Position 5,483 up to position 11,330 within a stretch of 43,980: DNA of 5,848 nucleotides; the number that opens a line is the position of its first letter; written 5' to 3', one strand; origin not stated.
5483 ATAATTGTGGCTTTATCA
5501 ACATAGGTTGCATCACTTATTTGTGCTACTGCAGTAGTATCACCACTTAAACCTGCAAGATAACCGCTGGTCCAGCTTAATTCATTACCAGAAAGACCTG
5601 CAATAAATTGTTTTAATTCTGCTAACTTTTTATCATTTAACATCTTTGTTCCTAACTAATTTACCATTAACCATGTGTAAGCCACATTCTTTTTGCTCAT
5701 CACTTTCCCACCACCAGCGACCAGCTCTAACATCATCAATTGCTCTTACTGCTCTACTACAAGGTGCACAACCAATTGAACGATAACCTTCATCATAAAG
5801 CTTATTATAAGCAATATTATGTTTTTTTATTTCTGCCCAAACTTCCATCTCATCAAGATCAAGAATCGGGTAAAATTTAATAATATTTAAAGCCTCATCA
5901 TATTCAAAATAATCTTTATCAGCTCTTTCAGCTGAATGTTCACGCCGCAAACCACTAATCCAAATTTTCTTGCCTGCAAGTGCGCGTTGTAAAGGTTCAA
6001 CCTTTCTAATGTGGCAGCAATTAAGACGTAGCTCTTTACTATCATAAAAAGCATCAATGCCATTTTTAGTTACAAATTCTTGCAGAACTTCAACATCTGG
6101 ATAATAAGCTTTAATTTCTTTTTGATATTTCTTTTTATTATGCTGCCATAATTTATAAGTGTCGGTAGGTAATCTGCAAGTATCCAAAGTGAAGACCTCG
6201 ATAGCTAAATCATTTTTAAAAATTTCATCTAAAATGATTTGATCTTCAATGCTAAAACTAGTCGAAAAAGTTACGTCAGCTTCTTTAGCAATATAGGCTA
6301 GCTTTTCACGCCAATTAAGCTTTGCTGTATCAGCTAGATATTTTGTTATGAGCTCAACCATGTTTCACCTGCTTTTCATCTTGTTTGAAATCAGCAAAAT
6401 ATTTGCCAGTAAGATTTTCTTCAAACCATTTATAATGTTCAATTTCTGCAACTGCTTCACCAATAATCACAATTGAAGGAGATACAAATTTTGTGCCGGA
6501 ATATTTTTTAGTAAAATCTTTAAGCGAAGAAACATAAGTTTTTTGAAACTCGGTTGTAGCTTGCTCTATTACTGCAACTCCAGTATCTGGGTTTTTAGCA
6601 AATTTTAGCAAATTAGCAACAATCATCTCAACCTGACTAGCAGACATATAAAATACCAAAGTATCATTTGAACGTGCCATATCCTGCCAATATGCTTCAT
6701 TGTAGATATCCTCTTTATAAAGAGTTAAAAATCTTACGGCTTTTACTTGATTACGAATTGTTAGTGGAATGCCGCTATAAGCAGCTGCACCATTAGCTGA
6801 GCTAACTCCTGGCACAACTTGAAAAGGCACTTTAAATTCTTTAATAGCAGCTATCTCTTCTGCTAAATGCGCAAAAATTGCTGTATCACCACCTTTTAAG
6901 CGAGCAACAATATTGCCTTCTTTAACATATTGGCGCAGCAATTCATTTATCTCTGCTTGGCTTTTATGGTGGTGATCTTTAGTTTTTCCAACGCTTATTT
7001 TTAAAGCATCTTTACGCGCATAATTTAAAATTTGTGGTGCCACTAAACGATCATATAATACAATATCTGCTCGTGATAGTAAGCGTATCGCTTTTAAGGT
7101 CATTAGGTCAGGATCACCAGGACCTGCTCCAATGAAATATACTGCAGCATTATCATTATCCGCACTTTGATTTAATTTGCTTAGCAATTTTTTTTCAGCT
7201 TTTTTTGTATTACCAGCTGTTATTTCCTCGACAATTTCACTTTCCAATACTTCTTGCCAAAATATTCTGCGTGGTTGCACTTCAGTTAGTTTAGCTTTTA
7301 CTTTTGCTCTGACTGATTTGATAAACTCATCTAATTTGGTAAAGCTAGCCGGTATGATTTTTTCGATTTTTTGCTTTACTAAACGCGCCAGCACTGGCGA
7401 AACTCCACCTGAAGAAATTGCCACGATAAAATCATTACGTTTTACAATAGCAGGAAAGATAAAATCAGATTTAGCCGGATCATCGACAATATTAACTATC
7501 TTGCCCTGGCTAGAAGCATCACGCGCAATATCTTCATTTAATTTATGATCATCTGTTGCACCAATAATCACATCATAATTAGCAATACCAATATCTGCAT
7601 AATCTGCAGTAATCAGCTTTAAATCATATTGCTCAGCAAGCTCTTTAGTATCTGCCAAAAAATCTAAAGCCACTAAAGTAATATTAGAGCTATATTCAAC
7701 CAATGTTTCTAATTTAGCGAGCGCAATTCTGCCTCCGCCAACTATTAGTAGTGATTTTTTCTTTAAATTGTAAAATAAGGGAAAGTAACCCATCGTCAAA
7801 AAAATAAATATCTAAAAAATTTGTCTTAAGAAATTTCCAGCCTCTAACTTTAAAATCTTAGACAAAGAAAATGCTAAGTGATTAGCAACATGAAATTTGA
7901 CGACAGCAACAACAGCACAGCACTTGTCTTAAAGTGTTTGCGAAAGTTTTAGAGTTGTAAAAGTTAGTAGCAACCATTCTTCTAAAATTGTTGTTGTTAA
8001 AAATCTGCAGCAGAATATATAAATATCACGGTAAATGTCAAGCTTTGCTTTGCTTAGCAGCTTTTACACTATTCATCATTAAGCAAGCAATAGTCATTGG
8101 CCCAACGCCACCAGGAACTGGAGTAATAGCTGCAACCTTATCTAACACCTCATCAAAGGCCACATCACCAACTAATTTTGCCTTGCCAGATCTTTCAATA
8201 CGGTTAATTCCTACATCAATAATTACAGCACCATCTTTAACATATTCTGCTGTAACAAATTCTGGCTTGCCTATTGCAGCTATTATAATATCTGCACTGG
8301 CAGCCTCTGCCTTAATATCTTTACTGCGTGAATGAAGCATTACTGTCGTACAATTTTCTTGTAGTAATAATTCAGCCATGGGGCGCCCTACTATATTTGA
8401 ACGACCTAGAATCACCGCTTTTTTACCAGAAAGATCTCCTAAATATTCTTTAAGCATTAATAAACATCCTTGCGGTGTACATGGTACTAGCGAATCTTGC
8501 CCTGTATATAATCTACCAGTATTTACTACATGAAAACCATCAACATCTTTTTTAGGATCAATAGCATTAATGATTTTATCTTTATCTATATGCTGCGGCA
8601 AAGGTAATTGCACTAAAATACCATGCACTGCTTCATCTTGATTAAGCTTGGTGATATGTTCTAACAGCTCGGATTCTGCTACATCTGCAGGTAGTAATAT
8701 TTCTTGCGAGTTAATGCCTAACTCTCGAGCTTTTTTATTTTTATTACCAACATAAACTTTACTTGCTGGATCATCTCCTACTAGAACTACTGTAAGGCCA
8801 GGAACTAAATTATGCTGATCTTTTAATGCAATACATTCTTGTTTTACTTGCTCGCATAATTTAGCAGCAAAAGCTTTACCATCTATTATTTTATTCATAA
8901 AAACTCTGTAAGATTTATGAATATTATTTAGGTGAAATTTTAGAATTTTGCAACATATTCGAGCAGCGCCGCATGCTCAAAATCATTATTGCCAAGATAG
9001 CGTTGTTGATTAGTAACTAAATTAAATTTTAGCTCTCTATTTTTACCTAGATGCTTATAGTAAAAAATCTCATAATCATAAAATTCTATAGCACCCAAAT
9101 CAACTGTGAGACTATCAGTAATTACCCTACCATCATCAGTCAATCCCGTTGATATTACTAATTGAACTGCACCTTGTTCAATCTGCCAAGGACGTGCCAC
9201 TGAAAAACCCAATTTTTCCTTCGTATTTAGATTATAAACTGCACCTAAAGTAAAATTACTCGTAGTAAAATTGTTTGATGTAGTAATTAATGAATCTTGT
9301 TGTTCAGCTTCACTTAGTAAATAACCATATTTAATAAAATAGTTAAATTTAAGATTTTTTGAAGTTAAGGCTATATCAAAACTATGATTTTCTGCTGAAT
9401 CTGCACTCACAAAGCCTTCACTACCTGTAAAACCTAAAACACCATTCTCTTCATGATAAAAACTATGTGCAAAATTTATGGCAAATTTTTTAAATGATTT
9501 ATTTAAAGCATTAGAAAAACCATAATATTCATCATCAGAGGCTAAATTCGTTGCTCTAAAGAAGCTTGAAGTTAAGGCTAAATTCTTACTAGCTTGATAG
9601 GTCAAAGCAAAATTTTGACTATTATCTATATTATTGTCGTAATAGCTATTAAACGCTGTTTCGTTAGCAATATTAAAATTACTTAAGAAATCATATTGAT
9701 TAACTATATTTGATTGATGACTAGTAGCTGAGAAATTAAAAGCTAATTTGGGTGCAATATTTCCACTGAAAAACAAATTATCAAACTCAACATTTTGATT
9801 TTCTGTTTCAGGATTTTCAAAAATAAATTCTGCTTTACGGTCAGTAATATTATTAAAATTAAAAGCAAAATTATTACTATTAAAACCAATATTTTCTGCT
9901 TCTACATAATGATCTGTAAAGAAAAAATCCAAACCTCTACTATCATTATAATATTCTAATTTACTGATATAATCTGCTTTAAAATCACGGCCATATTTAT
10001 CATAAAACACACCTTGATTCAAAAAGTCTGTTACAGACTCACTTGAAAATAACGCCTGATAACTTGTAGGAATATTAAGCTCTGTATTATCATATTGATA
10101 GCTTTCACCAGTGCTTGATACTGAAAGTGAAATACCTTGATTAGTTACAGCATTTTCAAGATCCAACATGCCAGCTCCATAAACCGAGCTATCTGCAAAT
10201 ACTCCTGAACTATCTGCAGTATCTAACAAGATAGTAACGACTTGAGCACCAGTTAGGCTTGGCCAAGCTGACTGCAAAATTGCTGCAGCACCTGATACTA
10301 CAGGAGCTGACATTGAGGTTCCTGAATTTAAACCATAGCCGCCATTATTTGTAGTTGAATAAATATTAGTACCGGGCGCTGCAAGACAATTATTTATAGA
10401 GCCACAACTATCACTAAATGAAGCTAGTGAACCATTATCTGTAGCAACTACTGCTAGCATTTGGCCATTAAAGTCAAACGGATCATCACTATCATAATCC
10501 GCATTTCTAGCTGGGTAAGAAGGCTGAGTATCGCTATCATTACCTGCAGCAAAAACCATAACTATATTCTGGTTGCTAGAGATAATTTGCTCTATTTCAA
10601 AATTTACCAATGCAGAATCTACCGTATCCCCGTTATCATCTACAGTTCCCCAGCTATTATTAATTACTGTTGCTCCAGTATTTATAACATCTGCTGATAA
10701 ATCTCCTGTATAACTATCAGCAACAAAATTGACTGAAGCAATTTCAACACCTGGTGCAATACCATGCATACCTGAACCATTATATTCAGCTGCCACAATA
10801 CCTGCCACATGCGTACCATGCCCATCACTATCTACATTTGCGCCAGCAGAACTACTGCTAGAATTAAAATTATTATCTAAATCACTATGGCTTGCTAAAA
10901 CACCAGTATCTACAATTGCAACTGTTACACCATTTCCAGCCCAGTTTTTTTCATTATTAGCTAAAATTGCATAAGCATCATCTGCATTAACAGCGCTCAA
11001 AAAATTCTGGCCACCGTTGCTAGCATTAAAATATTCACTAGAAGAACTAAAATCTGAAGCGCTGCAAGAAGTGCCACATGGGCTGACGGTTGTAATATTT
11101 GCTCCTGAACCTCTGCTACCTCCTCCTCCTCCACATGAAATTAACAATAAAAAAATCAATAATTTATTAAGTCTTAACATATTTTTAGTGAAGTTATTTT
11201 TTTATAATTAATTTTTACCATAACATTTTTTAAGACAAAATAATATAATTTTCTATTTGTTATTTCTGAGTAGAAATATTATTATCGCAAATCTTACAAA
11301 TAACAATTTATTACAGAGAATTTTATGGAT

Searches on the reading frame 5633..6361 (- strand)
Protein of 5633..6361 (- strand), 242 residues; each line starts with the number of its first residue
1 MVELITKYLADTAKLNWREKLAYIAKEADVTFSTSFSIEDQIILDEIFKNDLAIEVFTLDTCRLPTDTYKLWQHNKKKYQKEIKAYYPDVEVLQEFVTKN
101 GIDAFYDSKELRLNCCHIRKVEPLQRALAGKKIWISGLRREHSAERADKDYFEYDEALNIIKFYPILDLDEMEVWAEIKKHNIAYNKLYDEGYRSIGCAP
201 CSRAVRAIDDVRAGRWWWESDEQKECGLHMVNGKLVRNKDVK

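Call 30: search_protein_families(library=pfam, proteins=[window:5633-6361:-], max_evalue=0.00001)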
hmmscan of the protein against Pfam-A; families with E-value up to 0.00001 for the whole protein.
window:5633-6361:- (242 aa): 1 family
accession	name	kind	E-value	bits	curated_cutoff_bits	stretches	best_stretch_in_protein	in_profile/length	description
PF01507.26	PAPS_reduct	-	1.1e-36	126.9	22.5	1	31-203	3-174/175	Phosphoadenosine phosphosulfate reductase domain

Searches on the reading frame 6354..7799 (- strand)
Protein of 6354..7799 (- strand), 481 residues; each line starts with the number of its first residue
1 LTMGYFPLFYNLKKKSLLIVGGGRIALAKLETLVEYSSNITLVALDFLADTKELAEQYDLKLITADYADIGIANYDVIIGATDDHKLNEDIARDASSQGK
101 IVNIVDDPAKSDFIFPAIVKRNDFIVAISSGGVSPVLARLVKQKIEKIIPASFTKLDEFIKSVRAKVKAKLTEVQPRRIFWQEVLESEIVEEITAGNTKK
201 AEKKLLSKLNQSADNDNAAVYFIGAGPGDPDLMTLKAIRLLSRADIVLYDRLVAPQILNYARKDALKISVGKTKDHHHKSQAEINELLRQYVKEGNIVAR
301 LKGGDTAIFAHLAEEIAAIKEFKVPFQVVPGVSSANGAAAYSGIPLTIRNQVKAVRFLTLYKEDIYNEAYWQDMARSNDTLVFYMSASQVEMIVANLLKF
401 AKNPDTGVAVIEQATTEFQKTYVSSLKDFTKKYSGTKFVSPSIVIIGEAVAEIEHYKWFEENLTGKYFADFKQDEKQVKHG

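Call 30: search_protein_families(library=pfam, proteins=[window:6354-7799:-], max_evalue=0.00001)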
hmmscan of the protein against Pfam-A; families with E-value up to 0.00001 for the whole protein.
window:6354-7799:- (481 aa): 4 families
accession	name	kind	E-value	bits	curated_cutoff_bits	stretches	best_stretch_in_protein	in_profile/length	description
PF00590.25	TP_methylase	-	5.5e-50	170.7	27.8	1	220-428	2-210/212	Tetrapyrrole (Corrin/Porphyrin) Methylases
PF13241.12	NAD_binding_7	-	1.2e-24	87.4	22.1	1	8-117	1-104/104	Putative NAD(P)-binding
PF10414.14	CysG_dimeriser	-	1.4e-11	44.4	23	1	156-208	5-57/58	Sirohaem synthase dimerisation region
PF14824.11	Sirohm_synth_M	-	1.1e-06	28.4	25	1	126-147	6-27/28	Sirohaem biosynthesis protein central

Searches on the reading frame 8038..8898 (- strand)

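Call 30: search_protein_families(library=pfam, proteins=[window:8038-8898:-], max_evalue=0.00001)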
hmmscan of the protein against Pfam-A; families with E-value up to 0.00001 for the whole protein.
window:8038-8898:- (286 aa): 2 families
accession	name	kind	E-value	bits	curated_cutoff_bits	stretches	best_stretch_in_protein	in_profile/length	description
PF02882.25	THF_DHG_CYH_C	-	8e-65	217.5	27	1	123-284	1-159/160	Tetrahydrofolate dehydrogenase/cyclohydrolase, NAD(P)-binding domain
PF00763.28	THF_DHG_CYH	-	2.4e-43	147.5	32.8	1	5-120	1-115/115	Tetrahydrofolate dehydrogenase/cyclohydrolase, catalytic domain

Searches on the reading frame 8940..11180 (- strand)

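Call 30: search_protein_families(library=pfam, proteins=[window:8940-11180:-], max_evalue=0.00001)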
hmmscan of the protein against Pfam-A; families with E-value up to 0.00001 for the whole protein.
window:8940-11180:- (746 aa): 1 family
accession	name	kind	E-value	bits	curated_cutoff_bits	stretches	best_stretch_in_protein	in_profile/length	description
PF00082.27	Peptidase_S8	-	1.6e-45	156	21.8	1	82-337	1-288/288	Subtilase family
